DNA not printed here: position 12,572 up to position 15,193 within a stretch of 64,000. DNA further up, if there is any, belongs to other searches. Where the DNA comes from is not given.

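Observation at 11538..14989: Giant regulator with an unusual domain order, NTPase-TPR then SARP (wHTH+BTAD) at the C-terminus, riddled with frameshifts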

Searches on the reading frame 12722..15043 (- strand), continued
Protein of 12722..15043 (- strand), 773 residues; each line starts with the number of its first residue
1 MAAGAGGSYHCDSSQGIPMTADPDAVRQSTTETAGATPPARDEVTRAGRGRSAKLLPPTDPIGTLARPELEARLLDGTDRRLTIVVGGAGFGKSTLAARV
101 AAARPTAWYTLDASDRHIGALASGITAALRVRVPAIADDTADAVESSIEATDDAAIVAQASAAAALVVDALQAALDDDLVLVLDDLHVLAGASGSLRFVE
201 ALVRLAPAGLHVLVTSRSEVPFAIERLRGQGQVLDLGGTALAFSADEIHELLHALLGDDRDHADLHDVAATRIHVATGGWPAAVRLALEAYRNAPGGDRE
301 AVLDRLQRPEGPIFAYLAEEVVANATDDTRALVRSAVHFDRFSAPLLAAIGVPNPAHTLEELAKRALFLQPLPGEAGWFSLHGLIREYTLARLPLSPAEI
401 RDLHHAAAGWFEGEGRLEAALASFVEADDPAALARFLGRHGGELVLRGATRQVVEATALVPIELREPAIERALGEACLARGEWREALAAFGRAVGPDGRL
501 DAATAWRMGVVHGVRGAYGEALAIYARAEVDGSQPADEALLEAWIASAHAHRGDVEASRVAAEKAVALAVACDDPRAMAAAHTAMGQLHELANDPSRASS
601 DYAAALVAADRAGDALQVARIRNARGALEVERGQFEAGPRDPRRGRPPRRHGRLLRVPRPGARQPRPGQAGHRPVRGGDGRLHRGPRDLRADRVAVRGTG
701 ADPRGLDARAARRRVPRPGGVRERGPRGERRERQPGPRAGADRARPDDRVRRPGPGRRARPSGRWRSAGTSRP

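Call 5: find_homologous_proteins(query=window:12722-15043:-, max_evalue=0.00001)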
Query window:12722-15043:- (773 aa): 632 proteins with E <= 0.00001 among 8000 candidates; the best 120 are listed.
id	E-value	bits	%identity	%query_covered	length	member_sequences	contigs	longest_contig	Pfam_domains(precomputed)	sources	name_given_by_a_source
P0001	0.0e+0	1225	92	82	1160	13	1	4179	PF03704.24,PF25873.1,PF17874.8,PF13424.13,PF00486.35,PF13191.13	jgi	jgi:DNA-binding SARP family transcriptional activator/Tfp pilus assembly protein PilF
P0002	0.0e+0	1124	87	80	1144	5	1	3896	PF03704.24,PF25873.1,PF13424.13,PF00486.35,PF13191.13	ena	-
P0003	0.0e+0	1122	86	80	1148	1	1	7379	PF03704.24,PF25873.1,PF00515.35,PF13424.13,PF00486.35,PF07719.24,PF13191.13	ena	-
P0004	0.0e+0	1095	89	77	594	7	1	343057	PF25873.1,PF00515.35,PF13424.13,PF07719.24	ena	-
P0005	0.0e+0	1089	83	80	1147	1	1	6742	PF03704.24,PF25873.1,PF17874.8,PF13424.13,PF00486.35,PF13191.13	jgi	jgi:DNA-binding SARP family transcriptional activator/Tfp pilus assembly protein PilF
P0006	0.0e+0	1061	82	80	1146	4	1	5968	PF03704.24,PF25873.1,PF00515.35,PF13424.13,PF13191.13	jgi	jgi:ATP/maltotriose-dependent transcriptional regulator MalT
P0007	0.0e+0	1059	87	75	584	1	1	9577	PF25873.1,PF13424.13,PF13191.13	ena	-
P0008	0.0e+0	1057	80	80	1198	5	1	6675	PF03704.24,PF25873.1,PF00515.35,PF13424.13,PF00486.35,PF13401.13,PF07719.24,PF13191.13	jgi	jgi:ATP/maltotriose-dependent transcriptional regulator MalT/DNA-binding SARP family transcriptional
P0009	0.0e+0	1027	80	80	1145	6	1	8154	PF03704.24,PF25873.1,PF00515.35,PF13424.13,PF00486.35,PF07719.24,PF13191.13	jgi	jgi:DNA-binding SARP family transcriptional activator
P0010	4.6e-292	989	78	80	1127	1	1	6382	PF03704.24,PF25873.1,PF24883.3,PF13424.13,PF00486.35,PF13191.13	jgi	jgi:ATP/maltotriose-dependent transcriptional regulator MalT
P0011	7.6e-291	985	81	76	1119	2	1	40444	PF03704.24,PF25873.1,PF00515.35,PF13424.13,PF00486.35,PF07719.24,PF13191.13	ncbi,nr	ncbi:MAG TPA: BTAD domain-containing putative transcriptional regulator [Candidatus Limnocylindrales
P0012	2.0e-268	911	73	80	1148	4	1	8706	PF03704.24,PF25873.1,PF00515.35,PF13424.13,PF00486.35,PF07719.24,PF13191.13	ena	-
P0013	5.3e-266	903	75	76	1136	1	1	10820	PF03704.24,PF25873.1,PF13424.13,PF13432.13,PF00486.35,PF13191.13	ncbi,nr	ncbi:MAG TPA: BTAD domain-containing putative transcriptional regulator [Candidatus Limnocylindrales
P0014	8.4e-266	903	74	76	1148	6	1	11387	PF03704.24,PF25873.1,PF13424.13,PF00486.35,PF13191.13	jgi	jgi:DNA-binding SARP family transcriptional activator/Tfp pilus assembly protein PilF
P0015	1.2e-263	895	74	76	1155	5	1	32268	PF03704.24,PF25873.1,PF00515.35,PF13424.13,PF13432.13,PF00486.35,PF07719.24,PF13191.13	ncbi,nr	ncbi:MAG TPA: BTAD domain-containing putative transcriptional regulator [Candidatus Limnocylindrales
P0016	1.1e-247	843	79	67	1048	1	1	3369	PF03704.24,PF25873.1,PF17874.8,PF00515.35,PF13424.13,PF00486.35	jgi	jgi:DNA-binding SARP family transcriptional activator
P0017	2.9e-238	812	66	81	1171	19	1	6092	PF03704.24,PF25873.1,PF12862.14,PF00515.35,PF13424.13,PF00486.35,PF13181.13,PF07719.24,PF13191.13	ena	-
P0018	1.9e-236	806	68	76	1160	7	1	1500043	PF03704.24,PF25873.1,PF00515.35,PF13424.13,PF00486.35,PF07719.24,PF13191.13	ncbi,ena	-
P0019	8.0e-235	800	65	80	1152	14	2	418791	PF03704.24,PF25873.1,PF00515.35,PF13424.13,PF00486.35,PF13181.13,PF07719.24,PF13191.13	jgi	jgi:ATP/maltotriose-dependent transcriptional regulator MalT/DNA-binding SARP family transcriptional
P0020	1.8e-232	792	67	76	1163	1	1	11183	PF03704.24,PF25873.1,PF12862.14,PF00515.35,PF13424.13,PF13181.13,PF07719.24,PF13191.13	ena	-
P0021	1.9e-231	789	67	76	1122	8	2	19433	PF03704.24,PF25873.1,PF00515.35,PF13424.13,PF00486.35,PF13181.13,PF13191.13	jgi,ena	-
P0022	1.2e-227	776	66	76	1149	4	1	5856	PF03704.24,PF25873.1,PF00515.35,PF13424.13,PF00486.35,PF13181.13,PF07719.24,PF13191.13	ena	-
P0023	1.3e-223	763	64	76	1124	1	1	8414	PF03704.24,PF25873.1,PF00515.35,PF13424.13,PF00486.35,PF07719.24,PF13191.13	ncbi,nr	ncbi:MAG TPA: BTAD domain-containing putative transcriptional regulator, partial [Candidatus Limnocy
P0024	5.8e-222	758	67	76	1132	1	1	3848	PF03704.24,PF25873.1,PF00515.35,PF13424.13,PF00486.35,PF07719.24,PF13191.13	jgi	jgi:DNA-binding SARP family transcriptional activator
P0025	1.8e-220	753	64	76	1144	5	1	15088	PF03704.24,PF25873.1,PF00515.35,PF13424.13,PF00486.35,PF07719.24,PF13191.13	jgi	jgi:ATP/maltotriose-dependent transcriptional regulator MalT/DNA-binding SARP family transcriptional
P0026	4.4e-220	751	69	73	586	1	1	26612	PF25873.1,PF00515.35,PF13424.13,PF07719.24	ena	-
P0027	1.9e-219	749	64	76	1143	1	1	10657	PF03704.24,PF25873.1,PF00515.35,PF13424.13,PF00486.35,PF07719.24,PF13191.13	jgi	jgi:ATP/maltotriose-dependent transcriptional regulator MalT/DNA-binding SARP family transcriptional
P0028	3.8e-216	738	62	79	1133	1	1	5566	PF03704.24,PF25873.1,PF13424.13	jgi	jgi:DNA-binding SARP family transcriptional activator/tetratricopeptide (TPR) repeat protein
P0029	1.6e-215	736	62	78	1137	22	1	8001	PF03704.24,PF25873.1,PF00515.35,PF13424.13,PF07719.24,PF13191.13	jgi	jgi:ATP/maltotriose-dependent transcriptional regulator MalT/DNA-binding SARP family transcriptional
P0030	1.1e-214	733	63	76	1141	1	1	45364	PF03704.24,PF25873.1,PF13424.13,PF00486.35,PF13191.13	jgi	jgi:DNA-binding SARP family transcriptional activator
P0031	3.0e-213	729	63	76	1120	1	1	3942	PF03704.24,PF25873.1,PF00515.35,PF13424.13,PF00486.35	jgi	jgi:ATP/maltotriose-dependent transcriptional regulator MalT/DNA-binding SARP family transcriptional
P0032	7.0e-212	724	63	76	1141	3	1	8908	PF03704.24,PF25873.1,PF12862.14,PF00515.35,PF13424.13,PF00486.35,PF07719.24,PF13191.13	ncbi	-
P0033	5.1e-211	721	62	78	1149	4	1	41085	PF03704.24,PF25873.1,PF00515.35,PF13424.13,PF00486.35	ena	-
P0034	9.7e-210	717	63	76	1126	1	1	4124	PF03704.24,PF25873.1,PF00515.35,PF13424.13,PF00486.35,PF07719.24,PF13191.13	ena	-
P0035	9.3e-209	714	61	78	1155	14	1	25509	PF03704.24,PF25873.1,PF13424.13,PF07719.24,PF13191.13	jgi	jgi:ATP/maltotriose-dependent transcriptional regulator MalT/DNA-binding SARP family transcriptional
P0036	3.2e-208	712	61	76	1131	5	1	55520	PF03704.24,PF25873.1,PF00515.35,PF13424.13,PF13191.13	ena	-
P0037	1.1e-206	707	62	76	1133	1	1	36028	PF03704.24,PF25873.1,PF13424.13,PF00486.35,PF13191.13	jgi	jgi:ATP/maltotriose-dependent transcriptional regulator MalT/DNA-binding SARP family transcriptional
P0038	1.4e-206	707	60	77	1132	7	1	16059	PF03704.24,PF25873.1,PF00515.35,PF13424.13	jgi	jgi:ATP/maltotriose-dependent transcriptional regulator MalT/DNA-binding SARP family transcriptional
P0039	1.2e-205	704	62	76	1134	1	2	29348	PF03704.24,PF25873.1,PF13424.13,PF00486.35,PF13191.13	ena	-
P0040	1.4e-205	703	60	78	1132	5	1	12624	PF03704.24,PF25873.1,PF13424.13,PF13432.13,PF07719.24,PF13191.13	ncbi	-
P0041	5.7e-205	701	60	79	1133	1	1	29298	PF03704.24,PF25873.1,PF13424.13,PF00486.35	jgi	jgi:DNA-binding SARP family transcriptional activator/Tfp pilus assembly protein PilF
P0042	1.6e-204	700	62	76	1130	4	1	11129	PF03704.24,PF25873.1,PF13424.13,PF00486.35,PF13191.13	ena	-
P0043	4.0e-203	695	60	76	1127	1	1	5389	PF03704.24,PF25873.1,PF13424.13,PF00486.35,PF13401.13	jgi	jgi:DNA-binding SARP family transcriptional activator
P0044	7.5e-202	691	61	76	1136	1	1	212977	PF03704.24,PF25873.1,PF13424.13,PF13191.13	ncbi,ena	-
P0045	2.7e-200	686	60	76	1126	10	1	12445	PF03704.24,PF25873.1,PF17874.8,PF00515.35,PF13424.13,PF00486.35,PF13181.13,PF07719.24,PF13191.13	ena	-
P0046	1.0e-199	684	59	76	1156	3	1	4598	PF03704.24,PF25873.1,PF00515.35,PF13424.13,PF00486.35,PF07719.24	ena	-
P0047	1.2e-196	674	58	78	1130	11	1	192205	PF03704.24,PF25873.1,PF12862.14,PF24883.3,PF00515.35,PF13424.13,PF00486.35,PF13181.13,PF07719.24,PF13191.13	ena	-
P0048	1.4e-196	674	60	75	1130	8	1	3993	PF03704.24,PF25873.1,PF00515.35,PF13424.13,PF07719.24,PF13191.13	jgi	jgi:DNA-binding SARP family transcriptional activator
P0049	1.8e-196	673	60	76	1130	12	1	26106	PF03704.24,PF25873.1,PF00515.35,PF13424.13,PF00486.35,PF13191.13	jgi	jgi:ATP/maltotriose-dependent transcriptional regulator MalT/DNA-binding SARP family transcriptional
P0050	5.2e-195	668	60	76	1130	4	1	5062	PF03704.24,PF25873.1,PF24883.3,PF13424.13,PF00486.35,PF13191.13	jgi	jgi:DNA-binding SARP family transcriptional activator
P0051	5.8e-194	665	56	79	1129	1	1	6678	PF03704.24,PF25873.1,PF00515.35,PF13424.13,PF00486.35,PF07719.24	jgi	-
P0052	4.6e-193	662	59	76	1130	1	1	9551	PF03704.24,PF25873.1,PF00515.35,PF13424.13,PF00486.35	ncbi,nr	ncbi:MAG TPA: BTAD domain-containing putative transcriptional regulator [Candidatus Limnocylindrales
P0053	8.0e-193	661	58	76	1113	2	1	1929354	PF03704.24,PF25873.1,PF00515.35,PF13424.13,PF00486.35,PF13181.13,PF07719.24,PF13191.13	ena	-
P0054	6.2e-192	658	57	76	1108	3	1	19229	PF03704.24,PF25873.1,PF00515.35,PF13424.13,PF00486.35,PF13181.13,PF07719.24,PF13191.13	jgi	jgi:ATP/maltotriose-dependent transcriptional regulator MalT/DNA-binding SARP family transcriptional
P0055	2.1e-191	657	58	78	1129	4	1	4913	PF03704.24,PF25873.1,PF00515.35,PF13424.13,PF00486.35,PF13181.13,PF13191.13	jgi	jgi:DNA-binding SARP family transcriptional activator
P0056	9.2e-191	654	58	76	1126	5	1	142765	PF03704.24,PF25873.1,PF17874.8,PF00515.35,PF13424.13,PF00486.35,PF13181.13,PF07719.24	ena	-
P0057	5.3e-188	645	56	79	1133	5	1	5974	PF03704.24,PF25873.1,PF00515.35,PF13424.13,PF00486.35,PF07719.24,PF13191.13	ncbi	ncbi:MAG TPA: BTAD domain-containing putative transcriptional regulator [Candidatus Limnocylindrales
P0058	1.8e-186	640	58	76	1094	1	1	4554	PF03704.24,PF25873.1,PF00515.35,PF13424.13,PF00486.35,PF07719.24,PF13191.13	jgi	jgi:ATP/maltotriose-dependent transcriptional regulator MalT/DNA-binding SARP family transcriptional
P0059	4.1e-182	626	56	76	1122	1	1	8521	PF03704.24,PF25873.1,PF00515.35,PF13424.13,PF00486.35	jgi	jgi:ATP/maltotriose-dependent transcriptional regulator MalT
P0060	1.2e-179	618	89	43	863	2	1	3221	PF03704.24,PF25873.1,PF17874.8,PF00515.35,PF13424.13,PF00486.35,PF13181.13,PF07719.24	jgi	jgi:DNA-binding SARP family transcriptional activator/Tfp pilus assembly protein PilF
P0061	4.3e-172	593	56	76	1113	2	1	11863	PF03704.24,PF25873.1,PF00515.35,PF13424.13,PF00486.35,PF13181.13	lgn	-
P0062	7.3e-172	592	77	49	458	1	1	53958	PF25873.1,PF13191.13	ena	-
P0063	1.0e-167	578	69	56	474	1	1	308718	PF25873.1,PF13191.13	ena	-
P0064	2.0e-167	577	52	76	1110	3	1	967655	PF03704.24,PF25873.1,PF00486.35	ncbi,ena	-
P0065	1.8e-164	568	54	75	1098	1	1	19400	PF03704.24,PF25873.1,PF00515.35,PF13424.13,PF00486.35,PF13181.13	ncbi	ncbi:MAG: BTAD domain-containing putative transcriptional regulator [Chloroflexota bacterium]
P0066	8.8e-164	565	53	76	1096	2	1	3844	PF03704.24,PF25873.1,PF00486.35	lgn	-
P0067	1.3e-162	561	52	77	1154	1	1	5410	PF03704.24,PF25873.1,PF00515.35,PF00486.35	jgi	-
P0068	2.5e-157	544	56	65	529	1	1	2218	PF25873.1,PF13191.13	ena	-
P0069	1.1e-141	492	50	72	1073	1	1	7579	PF03704.24,PF25873.1,PF13424.13,PF00486.35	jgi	jgi:ATP/maltotriose-dependent transcriptional regulator MalT/two-component SAPR family response regu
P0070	5.5e-136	473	48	75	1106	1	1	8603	PF03704.24,PF25873.1,PF17874.8,PF13424.13,PF13432.13,PF00486.35,PF13401.13,PF13181.13,PF13191.13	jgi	-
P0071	8.2e-136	473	47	76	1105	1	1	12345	PF03704.24,PF25873.1,PF13414.13,PF00515.35,PF13424.13,PF13432.13,PF13181.13,PF07719.24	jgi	jgi:ATP/maltotriose-dependent transcriptional regulator MalT/DNA-binding SARP family transcriptional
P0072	4.1e-135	470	48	72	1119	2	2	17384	PF03704.24,PF25873.1,PF17874.8,PF13424.13,PF00486.35,PF13401.13,PF07719.24,PF13191.13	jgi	-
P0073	1.9e-134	468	44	75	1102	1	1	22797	PF03704.24,PF25873.1,PF13414.13,PF00515.35,PF13424.13,PF00486.35,PF13181.13,PF07719.24,PF13191.13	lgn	-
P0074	5.0e-134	467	47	76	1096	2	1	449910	PF03704.24,PF25873.1,PF13414.13,PF00515.35,PF13424.13,PF00486.35,PF13401.13,PF13181.13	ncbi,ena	-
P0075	1.5e-133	465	45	78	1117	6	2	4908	PF03704.24,PF25873.1,PF00515.35,PF13424.13,PF13432.13,PF00486.35,PF13191.13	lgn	-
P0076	4.4e-133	464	46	76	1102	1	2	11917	PF03704.24,PF25873.1,PF13414.13,PF17874.8,PF00515.35,PF13424.13,PF13432.13,PF13181.13,PF07719.24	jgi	jgi:ATP/maltotriose-dependent transcriptional regulator MalT/DNA-binding SARP family transcriptional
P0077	8.7e-132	459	47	76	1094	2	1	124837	PF03704.24,PF25873.1,PF00515.35,PF13424.13,PF00486.35,PF13401.13,PF07719.24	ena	-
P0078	3.0e-131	458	46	76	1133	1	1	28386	PF03704.24,PF25873.1,PF00515.35,PF13424.13,PF00486.35,PF13401.13,PF07719.24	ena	-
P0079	6.8e-131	456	46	74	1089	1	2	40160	PF03704.24,PF25873.1,PF00515.35,PF13424.13,PF00486.35,PF07719.24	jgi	jgi:ATP/maltotriose-dependent transcriptional regulator MalT/DNA-binding SARP family transcriptional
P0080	1.1e-130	456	47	76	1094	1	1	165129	PF03704.24,PF25873.1,PF00515.35,PF13424.13,PF00486.35,PF13401.13,PF07719.24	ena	-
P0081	5.5e-130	454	46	76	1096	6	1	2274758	PF03704.24,PF25873.1,PF24883.3,PF00515.35,PF13424.13,PF00486.35,PF13401.13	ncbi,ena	-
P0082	1.5e-129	452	43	73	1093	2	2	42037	PF03704.24,PF25873.1,PF13414.13,PF00515.35,PF13424.13,PF00486.35,PF13401.13,PF13428.13,PF13181.13,PF07719.24,PF13191.13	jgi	jgi:ATP/maltotriose-dependent transcriptional regulator MalT/DNA-binding SARP family transcriptional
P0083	1.9e-129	452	61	50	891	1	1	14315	PF25873.1,PF00515.35,PF13424.13,PF07719.24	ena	-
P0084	2.8e-129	451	44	76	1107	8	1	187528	PF03704.24,PF25873.1,PF17874.8,PF00515.35,PF13424.13,PF13432.13,PF13181.13,PF07719.24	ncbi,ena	-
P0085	2.5e-128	448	46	76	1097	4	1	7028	PF03704.24,PF25873.1,PF00515.35,PF13424.13,PF00486.35,PF13401.13,PF07719.24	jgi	-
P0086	8.8e-128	446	46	75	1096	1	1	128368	PF03704.24,PF25873.1,PF00515.35,PF13424.13,PF00486.35,PF13401.13,PF13174.13,PF13191.13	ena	-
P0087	2.9e-127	445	45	75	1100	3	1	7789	PF03704.24,PF25873.1,PF00515.35,PF13424.13,PF00486.35,PF13401.13,PF13181.13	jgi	jgi:DNA-binding SARP family transcriptional activator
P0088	1.2e-126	442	45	75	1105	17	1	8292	PF03704.24,PF25873.1,PF00515.35,PF13424.13,PF13432.13,PF00486.35,PF13181.13,PF07719.24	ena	-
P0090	1.7e-124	435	45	76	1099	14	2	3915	PF03704.24,PF13414.13,PF00486.35,PF13401.13,PF13428.13,PF25873.1,PF00515.35,PF13424.13,PF13432.13,PF13181.13,PF07719.24,PF13174.13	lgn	-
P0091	3.5e-124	434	44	76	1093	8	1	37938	PF14559.13,PF03704.24,PF25873.1,PF00515.35,PF13424.13,PF13432.13,PF00486.35,PF13181.13,PF07719.24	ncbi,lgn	-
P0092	4.7e-124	434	45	76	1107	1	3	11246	PF03704.24,PF25873.1,PF13414.13,PF00515.35,PF13424.13,PF00486.35,PF13401.13,PF07719.24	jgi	jgi:DNA-binding SARP family transcriptional activator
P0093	7.0e-124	433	47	76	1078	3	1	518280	PF03704.24,PF25873.1,PF00515.35,PF13424.13,PF00486.35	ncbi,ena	-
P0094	2.7e-123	431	61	48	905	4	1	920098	PF03704.24,PF25873.1,PF00515.35,PF13424.13,PF00486.35,PF13181.13,PF07719.24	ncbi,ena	-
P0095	3.8e-123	431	46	74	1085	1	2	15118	PF03704.24,PF25873.1,PF17874.8,PF13424.13,PF00486.35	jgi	jgi:ATP/maltotriose-dependent transcriptional regulator MalT/DNA-binding SARP family transcriptional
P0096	4.0e-123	431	46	72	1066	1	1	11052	PF03704.24,PF25873.1,PF13414.13,PF17874.8,PF00515.35,PF13424.13,PF13432.13,PF13181.13,PF07719.24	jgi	jgi:ATP/maltotriose-dependent transcriptional regulator MalT/DNA-binding SARP family transcriptional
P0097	2.8e-122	428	46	76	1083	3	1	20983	PF03704.24,PF25873.1,PF00515.35,PF13424.13,PF00486.35,PF13181.13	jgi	jgi:DNA-binding SARP family transcriptional activator/tetratricopeptide (TPR) repeat protein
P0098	4.3e-122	427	45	76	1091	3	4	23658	PF03704.24,PF25873.1,PF00515.35,PF13424.13,PF00486.35,PF13401.13,PF13181.13,PF07719.24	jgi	jgi:ATP/maltotriose-dependent transcriptional regulator MalT/DNA-binding SARP family transcriptional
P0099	5.6e-122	427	45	76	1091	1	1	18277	PF03704.24,PF25873.1,PF00515.35,PF13424.13,PF13181.13,PF07719.24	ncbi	-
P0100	1.6e-121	425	45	77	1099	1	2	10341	PF03704.24,PF25873.1,PF13414.13,PF00515.35,PF13424.13,PF13432.13,PF00486.35,PF13401.13,PF13181.13,PF07719.24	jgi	jgi:ATP/maltotriose-dependent transcriptional regulator MalT/DNA-binding SARP family transcriptional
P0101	1.8e-121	425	45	76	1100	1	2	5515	PF03704.24,PF25873.1,PF00515.35,PF13424.13,PF07719.24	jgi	jgi:ATP/maltotriose-dependent transcriptional regulator MalT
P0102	3.3e-121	424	44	78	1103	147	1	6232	PF03704.24,PF25873.1,PF00515.35,PF13424.13,PF13432.13,PF00486.35,PF13181.13,PF07719.24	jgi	-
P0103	3.5e-121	424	46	76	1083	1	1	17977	PF03704.24,PF25873.1,PF13414.13,PF00515.35,PF13424.13,PF00486.35,PF13181.13,PF07719.24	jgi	jgi:ATP/maltotriose-dependent transcriptional regulator MalT/DNA-binding SARP family transcriptional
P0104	4.8e-121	424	44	78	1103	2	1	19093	PF03704.24,PF25873.1,PF00515.35,PF13424.13,PF13432.13,PF07719.24,PF13191.13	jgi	jgi:ATP/maltotriose-dependent transcriptional regulator MalT/DNA-binding SARP family transcriptional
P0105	5.0e-121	424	46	76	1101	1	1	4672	PF03704.24,PF25873.1,PF00515.35,PF13424.13,PF00486.35,PF13181.13,PF07719.24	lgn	-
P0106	9.7e-121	423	43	72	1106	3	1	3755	PF03704.24,PF25873.1,PF00515.35,PF13424.13,PF13176.13,PF00486.35,PF13181.13,PF07719.24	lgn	-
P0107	1.0e-120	423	44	78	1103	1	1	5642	PF03704.24,PF25873.1,PF00515.35,PF13424.13,PF13432.13,PF13181.13,PF07719.24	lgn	-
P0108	1.6e-120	422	46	76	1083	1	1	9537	PF03704.24,PF25873.1,PF00515.35,PF13424.13,PF00486.35,PF13181.13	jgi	-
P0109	1.9e-120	422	43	76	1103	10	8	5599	PF03704.24,PF25873.1,PF13414.13,PF00515.35,PF13424.13,PF00486.35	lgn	-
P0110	2.9e-120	421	43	75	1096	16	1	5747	PF03704.24,PF25873.1,PF24883.3,PF00515.35,PF13424.13,PF00486.35,PF13401.13,PF07719.24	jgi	jgi:DNA-binding SARP family transcriptional activator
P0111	3.1e-120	421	46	75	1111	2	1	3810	PF03704.24,PF25873.1,PF00515.35,PF13424.13,PF07719.24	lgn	-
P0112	5.1e-120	421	46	76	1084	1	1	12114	PF03704.24,PF25873.1,PF00515.35,PF13424.13,PF00486.35,PF13181.13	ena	-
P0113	5.5e-120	420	46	76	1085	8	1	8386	PF03704.24,PF25873.1,PF00515.35,PF13424.13,PF00486.35,PF13181.13,PF13174.13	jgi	jgi:ATP/maltotriose-dependent transcriptional regulator MalT/DNA-binding SARP family transcriptional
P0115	2.4e-119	418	44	76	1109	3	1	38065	PF03704.24,PF13431.13,PF13414.13,PF00486.35,PF13374.13,PF25873.1,PF17874.8,PF00515.35,PF13424.13,PF13432.13,PF13181.13,PF07719.24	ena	-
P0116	2.9e-119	418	46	76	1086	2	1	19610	PF03704.24,PF25873.1,PF00515.35,PF13424.13,PF00486.35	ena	-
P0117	3.0e-119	418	45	74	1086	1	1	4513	PF03704.24,PF25873.1,PF13424.13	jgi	jgi:ATP/maltotriose-dependent transcriptional regulator MalT/DNA-binding SARP family transcriptional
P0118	7.6e-119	417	44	76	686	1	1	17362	PF25873.1,PF00515.35,PF13424.13,PF13181.13,PF07719.24,PF13191.13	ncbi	ncbi:MAG: tetratricopeptide repeat protein, partial [Gaiellaceae bacterium]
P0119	7.7e-119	417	44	73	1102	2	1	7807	PF03704.24,PF25873.1,PF00515.35,PF13424.13,PF00486.35,PF13181.13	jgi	jgi:ATP/maltotriose-dependent transcriptional regulator MalT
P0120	8.4e-119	417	55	51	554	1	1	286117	PF25873.1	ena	-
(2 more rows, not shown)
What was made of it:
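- Closest known: MalT. Same: WHD_MalT is recorded in the homologues (call 5).
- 110 of the 120 listed carry BTAD, and most also carry AAA_16, WHD_MalT, TPR and Trans_reg_C at 1,050-1,200 aa. The best hit is 92% identical and 1160 aa long (call 5).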
